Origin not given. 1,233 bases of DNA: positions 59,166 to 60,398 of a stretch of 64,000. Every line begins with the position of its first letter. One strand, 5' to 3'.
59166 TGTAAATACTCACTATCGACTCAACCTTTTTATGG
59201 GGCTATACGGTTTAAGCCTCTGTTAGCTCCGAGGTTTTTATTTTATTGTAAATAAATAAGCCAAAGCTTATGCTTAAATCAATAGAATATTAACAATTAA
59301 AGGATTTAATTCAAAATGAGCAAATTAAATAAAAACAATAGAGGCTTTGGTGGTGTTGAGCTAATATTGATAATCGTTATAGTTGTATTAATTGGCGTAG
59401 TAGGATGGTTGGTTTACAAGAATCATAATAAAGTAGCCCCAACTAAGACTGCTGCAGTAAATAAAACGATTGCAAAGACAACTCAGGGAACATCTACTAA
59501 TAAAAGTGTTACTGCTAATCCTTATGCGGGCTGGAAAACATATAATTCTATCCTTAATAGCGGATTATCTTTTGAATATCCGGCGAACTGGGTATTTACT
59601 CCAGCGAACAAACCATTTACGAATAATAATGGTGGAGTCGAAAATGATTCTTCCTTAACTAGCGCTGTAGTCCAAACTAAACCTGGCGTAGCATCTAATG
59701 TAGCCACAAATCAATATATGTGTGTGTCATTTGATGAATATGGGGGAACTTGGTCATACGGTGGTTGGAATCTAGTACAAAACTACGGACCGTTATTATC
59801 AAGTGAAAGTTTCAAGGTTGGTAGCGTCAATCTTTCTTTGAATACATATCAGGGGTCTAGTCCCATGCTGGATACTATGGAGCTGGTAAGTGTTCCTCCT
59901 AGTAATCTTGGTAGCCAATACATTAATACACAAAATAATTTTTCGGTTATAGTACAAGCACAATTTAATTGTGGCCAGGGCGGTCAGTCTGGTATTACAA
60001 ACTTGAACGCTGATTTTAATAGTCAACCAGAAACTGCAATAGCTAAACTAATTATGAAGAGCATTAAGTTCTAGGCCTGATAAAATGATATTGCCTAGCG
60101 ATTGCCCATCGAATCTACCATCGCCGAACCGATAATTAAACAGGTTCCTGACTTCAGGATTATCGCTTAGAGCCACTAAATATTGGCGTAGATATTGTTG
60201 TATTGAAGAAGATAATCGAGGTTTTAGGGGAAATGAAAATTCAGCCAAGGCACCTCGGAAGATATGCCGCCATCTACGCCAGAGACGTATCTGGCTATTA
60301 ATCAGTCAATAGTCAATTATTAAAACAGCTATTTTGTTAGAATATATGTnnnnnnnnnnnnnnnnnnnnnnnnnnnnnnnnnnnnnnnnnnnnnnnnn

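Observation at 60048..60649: Perfect 114-bp inverted repeat brackets the promoter and first 62 codons of yvcK (candidate invertible switch, or recombination scar)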

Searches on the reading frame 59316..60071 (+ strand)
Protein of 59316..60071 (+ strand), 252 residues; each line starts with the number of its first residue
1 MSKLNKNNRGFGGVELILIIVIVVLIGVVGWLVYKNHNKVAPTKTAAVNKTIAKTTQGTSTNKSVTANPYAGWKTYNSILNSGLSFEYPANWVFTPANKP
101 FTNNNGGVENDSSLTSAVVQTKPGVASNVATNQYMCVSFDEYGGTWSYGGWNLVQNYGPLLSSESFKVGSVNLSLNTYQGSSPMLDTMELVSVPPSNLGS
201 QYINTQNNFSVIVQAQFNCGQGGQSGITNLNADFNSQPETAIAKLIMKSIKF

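Call 8: find_encoding_contigs(protein=window:59316-60071:+, flank=4000, max_places=10)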
Protein window:59316-60071:+ (252 aa): 6 contigs read that carry it; 5 places shown.
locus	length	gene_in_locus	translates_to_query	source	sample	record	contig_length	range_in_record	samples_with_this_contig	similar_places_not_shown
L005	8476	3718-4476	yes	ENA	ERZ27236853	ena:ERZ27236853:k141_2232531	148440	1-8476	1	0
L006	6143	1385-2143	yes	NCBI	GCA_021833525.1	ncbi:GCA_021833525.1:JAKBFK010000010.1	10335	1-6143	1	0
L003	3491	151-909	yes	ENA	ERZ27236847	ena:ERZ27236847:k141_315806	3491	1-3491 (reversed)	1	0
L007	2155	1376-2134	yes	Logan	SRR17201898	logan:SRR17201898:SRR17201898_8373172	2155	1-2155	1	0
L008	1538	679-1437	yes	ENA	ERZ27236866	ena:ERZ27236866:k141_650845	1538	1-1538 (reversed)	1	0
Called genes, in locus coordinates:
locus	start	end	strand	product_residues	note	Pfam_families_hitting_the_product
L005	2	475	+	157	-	?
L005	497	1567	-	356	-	-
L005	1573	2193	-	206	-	-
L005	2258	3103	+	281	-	-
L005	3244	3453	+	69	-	-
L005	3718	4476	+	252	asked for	-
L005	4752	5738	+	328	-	PF01933:CofD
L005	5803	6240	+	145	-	PF04977:DivIC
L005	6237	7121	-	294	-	PF00483:NTP_transferase, PF12804:NTP_transf_3 (weak)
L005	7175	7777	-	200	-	PF10648:Gmad2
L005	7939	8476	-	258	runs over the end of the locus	PF01874:CitG (weak)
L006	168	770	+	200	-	-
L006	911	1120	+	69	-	-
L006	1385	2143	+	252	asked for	-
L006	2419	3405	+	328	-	PF01933:CofD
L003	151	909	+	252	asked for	-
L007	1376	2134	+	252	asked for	-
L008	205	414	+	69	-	-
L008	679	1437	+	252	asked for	-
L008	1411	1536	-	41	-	?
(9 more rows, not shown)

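Call 24: list_cluster_members(proteins=[window:59316-60071:+, window:60350-61333:+, window:57856-58698:+])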
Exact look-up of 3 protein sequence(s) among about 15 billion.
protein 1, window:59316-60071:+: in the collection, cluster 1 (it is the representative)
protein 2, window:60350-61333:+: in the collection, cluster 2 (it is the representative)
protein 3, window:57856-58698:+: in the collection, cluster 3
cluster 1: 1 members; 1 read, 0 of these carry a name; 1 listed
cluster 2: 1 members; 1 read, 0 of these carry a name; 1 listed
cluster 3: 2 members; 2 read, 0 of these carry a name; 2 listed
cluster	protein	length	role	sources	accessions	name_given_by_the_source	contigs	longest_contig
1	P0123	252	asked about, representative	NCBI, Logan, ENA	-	-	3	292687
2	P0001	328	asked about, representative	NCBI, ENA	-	-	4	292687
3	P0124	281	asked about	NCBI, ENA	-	-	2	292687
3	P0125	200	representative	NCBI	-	-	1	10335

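Call 30: search_protein_families(library=pfam, max_evalue=0.001, proteins=[window:59316-60071:+])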
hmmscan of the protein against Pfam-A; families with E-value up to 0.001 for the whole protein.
window:59316-60071:+ (252 aa): 0 families

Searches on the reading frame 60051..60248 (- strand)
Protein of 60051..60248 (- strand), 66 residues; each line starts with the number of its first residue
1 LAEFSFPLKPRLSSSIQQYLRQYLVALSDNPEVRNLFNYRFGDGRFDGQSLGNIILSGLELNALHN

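Call 21: find_homologous_proteins(query=window:60051-60248:-, max_evalue=0.001)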
Query seq(66 aa) (66 aa): 2 proteins with E <= 0.001 among 2 candidates.
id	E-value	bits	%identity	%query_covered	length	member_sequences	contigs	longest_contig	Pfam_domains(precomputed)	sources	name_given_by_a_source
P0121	8.1e-16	75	90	64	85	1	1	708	PF01933.24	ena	-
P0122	2.4e-13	67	88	64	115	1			PF01933.24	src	-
